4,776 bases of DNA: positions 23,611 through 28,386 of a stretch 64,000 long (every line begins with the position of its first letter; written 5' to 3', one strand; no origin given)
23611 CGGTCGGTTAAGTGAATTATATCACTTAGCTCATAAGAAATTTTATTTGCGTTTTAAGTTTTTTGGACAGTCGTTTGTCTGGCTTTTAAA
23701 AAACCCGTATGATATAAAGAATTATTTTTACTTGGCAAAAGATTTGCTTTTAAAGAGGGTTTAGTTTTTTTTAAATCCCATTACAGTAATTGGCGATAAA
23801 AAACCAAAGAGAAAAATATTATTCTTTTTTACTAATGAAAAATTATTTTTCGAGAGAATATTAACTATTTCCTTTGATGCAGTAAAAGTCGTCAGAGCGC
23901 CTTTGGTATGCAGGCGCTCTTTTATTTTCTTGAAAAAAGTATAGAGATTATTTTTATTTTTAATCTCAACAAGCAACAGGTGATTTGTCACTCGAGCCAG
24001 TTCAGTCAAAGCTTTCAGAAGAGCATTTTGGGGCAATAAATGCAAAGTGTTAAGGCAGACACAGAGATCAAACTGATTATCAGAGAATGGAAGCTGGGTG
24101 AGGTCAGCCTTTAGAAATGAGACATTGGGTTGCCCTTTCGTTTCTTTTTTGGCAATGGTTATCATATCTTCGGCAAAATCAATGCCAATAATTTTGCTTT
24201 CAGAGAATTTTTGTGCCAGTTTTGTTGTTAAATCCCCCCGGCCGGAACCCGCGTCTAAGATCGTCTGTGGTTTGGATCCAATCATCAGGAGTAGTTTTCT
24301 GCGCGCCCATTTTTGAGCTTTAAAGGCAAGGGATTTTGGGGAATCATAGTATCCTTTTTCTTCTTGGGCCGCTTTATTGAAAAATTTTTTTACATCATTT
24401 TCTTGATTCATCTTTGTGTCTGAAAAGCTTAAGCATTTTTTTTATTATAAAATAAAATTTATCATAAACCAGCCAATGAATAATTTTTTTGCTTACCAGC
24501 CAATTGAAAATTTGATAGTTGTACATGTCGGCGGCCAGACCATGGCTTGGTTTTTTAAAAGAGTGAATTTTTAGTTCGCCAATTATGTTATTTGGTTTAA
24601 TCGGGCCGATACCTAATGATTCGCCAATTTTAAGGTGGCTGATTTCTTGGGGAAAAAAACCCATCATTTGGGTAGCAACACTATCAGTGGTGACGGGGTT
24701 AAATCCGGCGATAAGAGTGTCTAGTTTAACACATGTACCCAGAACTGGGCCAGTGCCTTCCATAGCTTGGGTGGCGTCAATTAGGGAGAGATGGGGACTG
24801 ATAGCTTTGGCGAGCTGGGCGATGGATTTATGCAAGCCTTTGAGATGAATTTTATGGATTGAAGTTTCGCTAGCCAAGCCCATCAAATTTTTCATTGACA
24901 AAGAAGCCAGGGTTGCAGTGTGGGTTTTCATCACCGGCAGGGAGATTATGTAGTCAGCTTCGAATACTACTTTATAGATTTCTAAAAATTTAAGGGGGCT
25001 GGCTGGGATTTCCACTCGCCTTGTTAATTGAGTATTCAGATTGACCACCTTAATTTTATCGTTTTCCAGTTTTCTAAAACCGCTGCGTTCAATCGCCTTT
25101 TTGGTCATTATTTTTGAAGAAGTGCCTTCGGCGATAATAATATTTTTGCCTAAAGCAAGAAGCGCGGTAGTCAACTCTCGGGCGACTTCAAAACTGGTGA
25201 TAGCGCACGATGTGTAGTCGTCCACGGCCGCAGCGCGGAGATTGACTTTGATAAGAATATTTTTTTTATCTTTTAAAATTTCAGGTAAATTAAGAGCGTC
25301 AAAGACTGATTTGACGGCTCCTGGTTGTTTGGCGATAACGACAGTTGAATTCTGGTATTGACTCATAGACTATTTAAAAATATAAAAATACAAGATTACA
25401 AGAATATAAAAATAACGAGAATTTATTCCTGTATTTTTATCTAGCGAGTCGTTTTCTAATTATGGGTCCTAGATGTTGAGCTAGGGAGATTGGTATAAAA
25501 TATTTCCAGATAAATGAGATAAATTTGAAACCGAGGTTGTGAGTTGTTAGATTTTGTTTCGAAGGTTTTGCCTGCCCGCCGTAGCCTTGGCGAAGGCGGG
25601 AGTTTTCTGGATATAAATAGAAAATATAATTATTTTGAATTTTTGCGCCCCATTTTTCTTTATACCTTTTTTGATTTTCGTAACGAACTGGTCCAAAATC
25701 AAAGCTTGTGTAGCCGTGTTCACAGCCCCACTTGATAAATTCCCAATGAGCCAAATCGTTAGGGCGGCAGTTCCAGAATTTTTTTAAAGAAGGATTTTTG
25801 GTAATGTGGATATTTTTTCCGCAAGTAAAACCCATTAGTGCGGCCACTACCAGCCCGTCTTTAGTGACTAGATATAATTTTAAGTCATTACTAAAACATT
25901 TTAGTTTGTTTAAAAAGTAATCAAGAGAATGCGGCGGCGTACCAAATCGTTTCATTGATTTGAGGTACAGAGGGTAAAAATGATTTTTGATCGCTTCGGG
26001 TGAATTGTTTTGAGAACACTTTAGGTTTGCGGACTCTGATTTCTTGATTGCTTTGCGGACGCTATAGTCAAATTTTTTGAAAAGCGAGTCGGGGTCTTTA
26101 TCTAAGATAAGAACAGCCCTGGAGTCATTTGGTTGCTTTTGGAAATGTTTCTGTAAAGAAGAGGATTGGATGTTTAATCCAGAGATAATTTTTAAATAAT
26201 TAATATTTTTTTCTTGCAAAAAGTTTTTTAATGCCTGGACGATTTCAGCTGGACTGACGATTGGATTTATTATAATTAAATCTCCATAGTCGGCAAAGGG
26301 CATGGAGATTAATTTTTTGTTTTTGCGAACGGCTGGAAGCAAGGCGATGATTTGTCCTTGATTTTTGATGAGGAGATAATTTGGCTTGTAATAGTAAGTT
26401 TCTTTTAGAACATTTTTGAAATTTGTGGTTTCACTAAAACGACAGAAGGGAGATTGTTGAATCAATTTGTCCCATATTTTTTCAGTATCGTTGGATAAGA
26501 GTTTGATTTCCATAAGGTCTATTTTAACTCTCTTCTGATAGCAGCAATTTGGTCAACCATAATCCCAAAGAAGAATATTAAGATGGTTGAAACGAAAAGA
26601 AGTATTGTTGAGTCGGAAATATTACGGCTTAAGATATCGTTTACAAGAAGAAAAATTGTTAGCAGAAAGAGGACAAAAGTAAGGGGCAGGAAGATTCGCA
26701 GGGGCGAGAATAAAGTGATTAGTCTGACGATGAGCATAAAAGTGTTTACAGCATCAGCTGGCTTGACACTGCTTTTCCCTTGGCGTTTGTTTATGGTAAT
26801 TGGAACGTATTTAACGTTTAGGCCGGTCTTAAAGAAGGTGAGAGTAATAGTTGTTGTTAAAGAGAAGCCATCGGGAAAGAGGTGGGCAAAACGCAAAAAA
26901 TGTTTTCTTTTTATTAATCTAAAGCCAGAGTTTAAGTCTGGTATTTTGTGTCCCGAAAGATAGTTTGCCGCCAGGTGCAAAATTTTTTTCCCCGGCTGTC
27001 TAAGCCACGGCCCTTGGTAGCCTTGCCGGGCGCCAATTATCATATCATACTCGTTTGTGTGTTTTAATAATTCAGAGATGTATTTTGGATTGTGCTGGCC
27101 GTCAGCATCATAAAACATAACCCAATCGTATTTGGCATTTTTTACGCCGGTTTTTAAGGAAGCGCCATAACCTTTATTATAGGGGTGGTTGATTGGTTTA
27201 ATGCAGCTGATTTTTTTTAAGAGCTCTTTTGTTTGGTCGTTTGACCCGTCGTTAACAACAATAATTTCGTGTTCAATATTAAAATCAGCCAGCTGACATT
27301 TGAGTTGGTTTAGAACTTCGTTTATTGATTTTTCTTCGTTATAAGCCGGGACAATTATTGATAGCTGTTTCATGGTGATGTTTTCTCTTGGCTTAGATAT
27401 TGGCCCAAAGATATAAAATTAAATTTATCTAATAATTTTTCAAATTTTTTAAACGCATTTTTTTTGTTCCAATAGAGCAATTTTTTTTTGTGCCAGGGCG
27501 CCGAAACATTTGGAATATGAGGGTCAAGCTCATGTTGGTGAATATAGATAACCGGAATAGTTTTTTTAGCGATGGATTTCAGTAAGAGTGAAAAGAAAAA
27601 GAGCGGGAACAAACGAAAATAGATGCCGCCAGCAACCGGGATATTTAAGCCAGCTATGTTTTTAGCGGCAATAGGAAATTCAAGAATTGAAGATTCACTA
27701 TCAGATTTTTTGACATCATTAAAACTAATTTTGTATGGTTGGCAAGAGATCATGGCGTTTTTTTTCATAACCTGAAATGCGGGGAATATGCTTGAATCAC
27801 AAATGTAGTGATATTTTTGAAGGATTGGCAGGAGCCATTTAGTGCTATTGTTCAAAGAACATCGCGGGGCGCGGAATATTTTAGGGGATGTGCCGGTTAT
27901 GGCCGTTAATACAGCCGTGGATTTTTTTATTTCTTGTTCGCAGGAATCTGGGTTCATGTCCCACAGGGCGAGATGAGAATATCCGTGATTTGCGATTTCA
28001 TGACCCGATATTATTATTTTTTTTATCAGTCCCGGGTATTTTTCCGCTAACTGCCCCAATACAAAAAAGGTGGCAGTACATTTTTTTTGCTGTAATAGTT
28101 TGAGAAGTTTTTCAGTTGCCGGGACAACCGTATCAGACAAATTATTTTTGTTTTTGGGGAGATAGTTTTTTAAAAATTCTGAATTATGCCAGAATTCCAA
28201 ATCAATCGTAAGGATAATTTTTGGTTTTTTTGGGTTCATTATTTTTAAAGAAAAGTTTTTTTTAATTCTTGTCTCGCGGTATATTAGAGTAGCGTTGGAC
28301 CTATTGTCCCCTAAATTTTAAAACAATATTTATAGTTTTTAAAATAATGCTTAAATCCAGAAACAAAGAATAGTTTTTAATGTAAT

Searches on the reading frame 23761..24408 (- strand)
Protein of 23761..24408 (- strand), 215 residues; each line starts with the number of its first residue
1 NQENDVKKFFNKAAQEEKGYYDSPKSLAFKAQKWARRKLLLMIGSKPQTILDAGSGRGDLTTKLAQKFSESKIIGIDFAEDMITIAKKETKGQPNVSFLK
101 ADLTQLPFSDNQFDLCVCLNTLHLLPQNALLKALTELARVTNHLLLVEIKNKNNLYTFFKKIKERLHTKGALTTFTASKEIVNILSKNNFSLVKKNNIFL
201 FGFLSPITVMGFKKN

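Call 66: search_protein_families(library=pfam, proteins=[window:23761-24408:-], max_evalue=0.0001)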
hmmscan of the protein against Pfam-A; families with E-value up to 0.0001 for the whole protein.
window:23761-24408:- (215 aa): 9 families
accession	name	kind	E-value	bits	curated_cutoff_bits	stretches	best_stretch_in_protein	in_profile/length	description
PF13649.12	Methyltransf_25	-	1.1e-23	84.1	27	1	50-141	1-93/97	Methyltransferase domain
PF08241.18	Methyltransf_11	-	6.6e-20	72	21.2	1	51-141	1-87/95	Methyltransferase domain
PF13847.12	Methyltransf_31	-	1.1e-19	70.9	27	1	48-169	5-129/145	Methyltransferase domain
PF01209.24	Ubie_methyltran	-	1.7e-14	54.2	20.1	1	3-140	6-142/233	ubiE/COQ5 methyltransferase family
PF08242.18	Methyltransf_12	-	1.7e-13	51.5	30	1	51-139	1-90/98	Methyltransferase domain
PF13489.12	Methyltransf_23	-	1e-07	32.3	27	1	37-193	12-162/164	Methyltransferase domain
PF05219.18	DREV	-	9.8e-06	25.3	26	1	44-192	92-235/265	DREV methyltransferase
PF24675.1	NpmA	-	1.3e-05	25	60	1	33-108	10-91/214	16S rRNA (adenine(1408)-N(1))-methyltransferase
PF02390.23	Methyltransf_4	-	1.7e-05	24.8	24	0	49-105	4-63/173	Putative methyltransferase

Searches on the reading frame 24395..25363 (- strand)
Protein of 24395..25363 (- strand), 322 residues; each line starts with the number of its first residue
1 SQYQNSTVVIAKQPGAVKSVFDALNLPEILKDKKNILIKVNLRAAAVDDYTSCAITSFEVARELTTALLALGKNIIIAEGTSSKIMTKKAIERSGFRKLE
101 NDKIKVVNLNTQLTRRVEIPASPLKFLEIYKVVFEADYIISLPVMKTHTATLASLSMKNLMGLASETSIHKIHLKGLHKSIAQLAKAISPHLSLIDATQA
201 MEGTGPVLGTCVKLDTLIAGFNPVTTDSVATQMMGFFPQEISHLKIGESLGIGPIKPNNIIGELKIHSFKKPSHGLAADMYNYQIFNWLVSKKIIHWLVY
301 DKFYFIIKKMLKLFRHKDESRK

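Call 66: search_protein_families(library=pfam, proteins=[window:24395-25363:-], max_evalue=0.0001)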
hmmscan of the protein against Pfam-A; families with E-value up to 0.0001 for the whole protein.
window:24395-25363:- (322 aa): 1 family
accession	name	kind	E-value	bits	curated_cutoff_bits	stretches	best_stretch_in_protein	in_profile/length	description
PF04015.17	DUF362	-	1.5e-41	143.1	24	1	36-231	1-199/200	Domain of unknown function (DUF362)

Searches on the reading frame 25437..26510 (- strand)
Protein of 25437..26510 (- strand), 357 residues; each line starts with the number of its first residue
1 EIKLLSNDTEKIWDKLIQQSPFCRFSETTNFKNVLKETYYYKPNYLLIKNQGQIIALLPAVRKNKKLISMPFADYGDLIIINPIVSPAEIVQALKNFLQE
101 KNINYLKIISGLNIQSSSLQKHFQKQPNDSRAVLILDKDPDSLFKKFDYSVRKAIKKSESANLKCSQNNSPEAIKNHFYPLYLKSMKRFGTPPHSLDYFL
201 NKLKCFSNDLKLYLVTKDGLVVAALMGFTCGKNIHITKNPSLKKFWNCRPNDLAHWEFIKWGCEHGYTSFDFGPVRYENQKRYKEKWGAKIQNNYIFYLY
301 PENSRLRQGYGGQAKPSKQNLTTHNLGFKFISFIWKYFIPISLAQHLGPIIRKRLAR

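Call 66: search_protein_families(library=pfam, proteins=[window:25437-26510:-], max_evalue=0.0001)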
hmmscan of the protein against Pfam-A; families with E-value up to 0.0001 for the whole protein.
window:25437-26510:- (357 aa): 2 families
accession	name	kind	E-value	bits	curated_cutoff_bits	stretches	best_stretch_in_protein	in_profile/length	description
PF13480.13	Acetyltransf_6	-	1.2e-12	48.6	22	1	146-284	2-142/143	Acetyltransferase (GNAT) domain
PF02388.22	FemAB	-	2.2e-08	33.8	24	1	126-216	149-237/406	FemAB family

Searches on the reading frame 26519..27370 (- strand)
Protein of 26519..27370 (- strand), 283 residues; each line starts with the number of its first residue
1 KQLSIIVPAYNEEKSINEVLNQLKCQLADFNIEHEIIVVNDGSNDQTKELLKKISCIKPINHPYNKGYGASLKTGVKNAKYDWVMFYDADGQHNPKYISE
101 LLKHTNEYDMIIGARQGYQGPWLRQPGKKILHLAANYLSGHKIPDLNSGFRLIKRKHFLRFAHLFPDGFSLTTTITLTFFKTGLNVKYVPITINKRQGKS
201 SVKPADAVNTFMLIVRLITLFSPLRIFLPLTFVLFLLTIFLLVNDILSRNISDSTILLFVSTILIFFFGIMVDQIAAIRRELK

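Call 66: search_protein_families(library=pfam, proteins=[window:26519-27370:-], max_evalue=0.0001)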
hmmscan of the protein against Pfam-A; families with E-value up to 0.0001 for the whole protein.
window:26519-27370:- (283 aa): 4 families
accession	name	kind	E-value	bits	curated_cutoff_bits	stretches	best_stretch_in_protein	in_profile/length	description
PF00535.33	Glycos_transf_2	-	2.5e-33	115.8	23.3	1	4-158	1-164/168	Glycosyl transferase family 2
PF10111.15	Glyco_tranf_2_2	-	3.4e-07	30.5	27.3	1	4-103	1-104/276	Glycosyltransferase like family 2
PF13641.12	Glyco_tranf_2_3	-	6e-06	26.9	27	1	2-110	2-118/230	Glycosyltransferase like family 2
PF12804.13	NTP_transf_3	-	8.5e-05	23.2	27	0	27-121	34-129/160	MobA-like NTP transferase domain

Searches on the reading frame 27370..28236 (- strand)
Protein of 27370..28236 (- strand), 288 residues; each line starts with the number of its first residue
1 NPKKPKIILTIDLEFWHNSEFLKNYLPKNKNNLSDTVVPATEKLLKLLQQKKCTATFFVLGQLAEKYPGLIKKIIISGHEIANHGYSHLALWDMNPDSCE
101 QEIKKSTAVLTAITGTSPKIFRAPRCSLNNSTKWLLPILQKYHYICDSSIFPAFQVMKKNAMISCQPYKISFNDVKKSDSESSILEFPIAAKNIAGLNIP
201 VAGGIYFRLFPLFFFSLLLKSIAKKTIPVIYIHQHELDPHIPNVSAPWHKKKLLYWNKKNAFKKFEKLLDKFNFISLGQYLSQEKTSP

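Call 66: search_protein_families(library=pfam, proteins=[window:27370-28236:-], max_evalue=0.0001)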
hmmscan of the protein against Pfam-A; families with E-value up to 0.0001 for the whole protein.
window:27370-28236:- (288 aa): 2 families
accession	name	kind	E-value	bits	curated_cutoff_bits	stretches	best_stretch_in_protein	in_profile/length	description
PF01522.26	Polysacc_deac_1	-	2.4e-25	89.4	23.1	1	39-134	19-114/124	Polysaccharide deacetylase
PF11959.13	DUF3473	-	2.6e-24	86.1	29.6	1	175-281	21-129/130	Domain of unknown function (DUF3473)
